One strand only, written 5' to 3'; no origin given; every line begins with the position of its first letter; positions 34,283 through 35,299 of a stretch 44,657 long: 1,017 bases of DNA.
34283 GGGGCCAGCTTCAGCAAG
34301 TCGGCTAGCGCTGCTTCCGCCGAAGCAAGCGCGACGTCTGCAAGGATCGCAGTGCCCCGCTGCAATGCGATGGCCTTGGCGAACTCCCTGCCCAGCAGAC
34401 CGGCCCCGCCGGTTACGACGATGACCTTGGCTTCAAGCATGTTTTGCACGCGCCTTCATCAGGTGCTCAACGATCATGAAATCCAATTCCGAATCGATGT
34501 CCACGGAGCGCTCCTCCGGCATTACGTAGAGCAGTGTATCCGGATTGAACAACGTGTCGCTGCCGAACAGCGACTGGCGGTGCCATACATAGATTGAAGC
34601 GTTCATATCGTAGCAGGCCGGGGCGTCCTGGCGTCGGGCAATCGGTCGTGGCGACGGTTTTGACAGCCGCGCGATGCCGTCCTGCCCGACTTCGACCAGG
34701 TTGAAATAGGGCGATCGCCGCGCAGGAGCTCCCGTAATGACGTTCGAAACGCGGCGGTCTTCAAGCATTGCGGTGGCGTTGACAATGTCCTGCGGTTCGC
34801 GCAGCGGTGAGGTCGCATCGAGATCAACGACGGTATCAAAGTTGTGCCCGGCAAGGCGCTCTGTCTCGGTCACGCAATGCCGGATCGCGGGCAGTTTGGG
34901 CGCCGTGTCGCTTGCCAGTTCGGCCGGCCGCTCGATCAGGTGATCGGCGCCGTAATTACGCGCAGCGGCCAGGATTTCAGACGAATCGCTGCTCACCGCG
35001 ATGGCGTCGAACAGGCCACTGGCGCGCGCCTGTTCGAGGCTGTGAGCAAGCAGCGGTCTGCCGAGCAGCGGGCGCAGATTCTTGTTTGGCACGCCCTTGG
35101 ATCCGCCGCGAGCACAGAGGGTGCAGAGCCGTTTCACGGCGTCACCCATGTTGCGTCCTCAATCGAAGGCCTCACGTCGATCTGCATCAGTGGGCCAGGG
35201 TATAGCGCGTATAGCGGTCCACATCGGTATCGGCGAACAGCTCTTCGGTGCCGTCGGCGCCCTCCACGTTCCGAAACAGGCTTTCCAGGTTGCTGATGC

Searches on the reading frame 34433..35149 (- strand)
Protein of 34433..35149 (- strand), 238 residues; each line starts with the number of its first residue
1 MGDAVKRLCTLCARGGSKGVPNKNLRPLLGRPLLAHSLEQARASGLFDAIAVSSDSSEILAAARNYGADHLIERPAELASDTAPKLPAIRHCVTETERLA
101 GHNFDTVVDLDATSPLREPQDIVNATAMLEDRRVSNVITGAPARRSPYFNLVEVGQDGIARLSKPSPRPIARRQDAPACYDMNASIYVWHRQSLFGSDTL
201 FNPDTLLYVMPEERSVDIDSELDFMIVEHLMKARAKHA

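Call 6: search_protein_families(library=pfam, proteins=[window:34433-35149:-], max_evalue=0.001)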
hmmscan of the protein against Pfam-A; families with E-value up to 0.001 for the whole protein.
window:34433-35149:- (238 aa): 2 families
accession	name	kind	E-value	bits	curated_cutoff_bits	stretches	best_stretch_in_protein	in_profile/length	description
PF02348.25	CTP_transf_3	-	9e-22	78.4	22.6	1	12-188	5-181/217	Cytidylyltransferase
PF12804.13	NTP_transf_3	-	0.00035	21.2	27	1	20-75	14-67/160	MobA-like NTP transferase domain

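Call 7: search_protein_families(library=ncbifam, proteins=[window:34433-35149:-], max_evalue=0.001)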
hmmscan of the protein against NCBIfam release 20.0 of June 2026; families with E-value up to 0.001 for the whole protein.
window:34433-35149:- (238 aa): 6 families
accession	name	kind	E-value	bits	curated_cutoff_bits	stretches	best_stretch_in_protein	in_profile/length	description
TIGR03584.1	PseF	equivalog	2e-36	125.7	205.7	1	8-231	1-220/222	pseudaminic acid cytidylyltransferase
NF003952.0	PRK05450.1-5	subfamily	1.1e-09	37.8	193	1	12-139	8-126/250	3-deoxy-manno-octulosonate cytidylyltransferase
NF003950.0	PRK05450.1-3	subfamily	1e-08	34.8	234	1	7-139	3-127/248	3-deoxy-manno-octulosonate cytidylyltransferase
NF003948.0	PRK05450.1-1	equivalog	1.2e-07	31.2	281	1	7-135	6-126/248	3-deoxy-manno-octulosonate cytidylyltransferase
NF009905.0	PRK13368.1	subfamily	1.3e-07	31.2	255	1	11-140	7-125/243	3-deoxy-manno-octulosonate cytidylyltransferase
TIGR00466.1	kdsB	equivalog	1e-05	25.1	155.2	1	12-133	8-120/241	3-deoxy-manno-octulosonate cytidylyltransferase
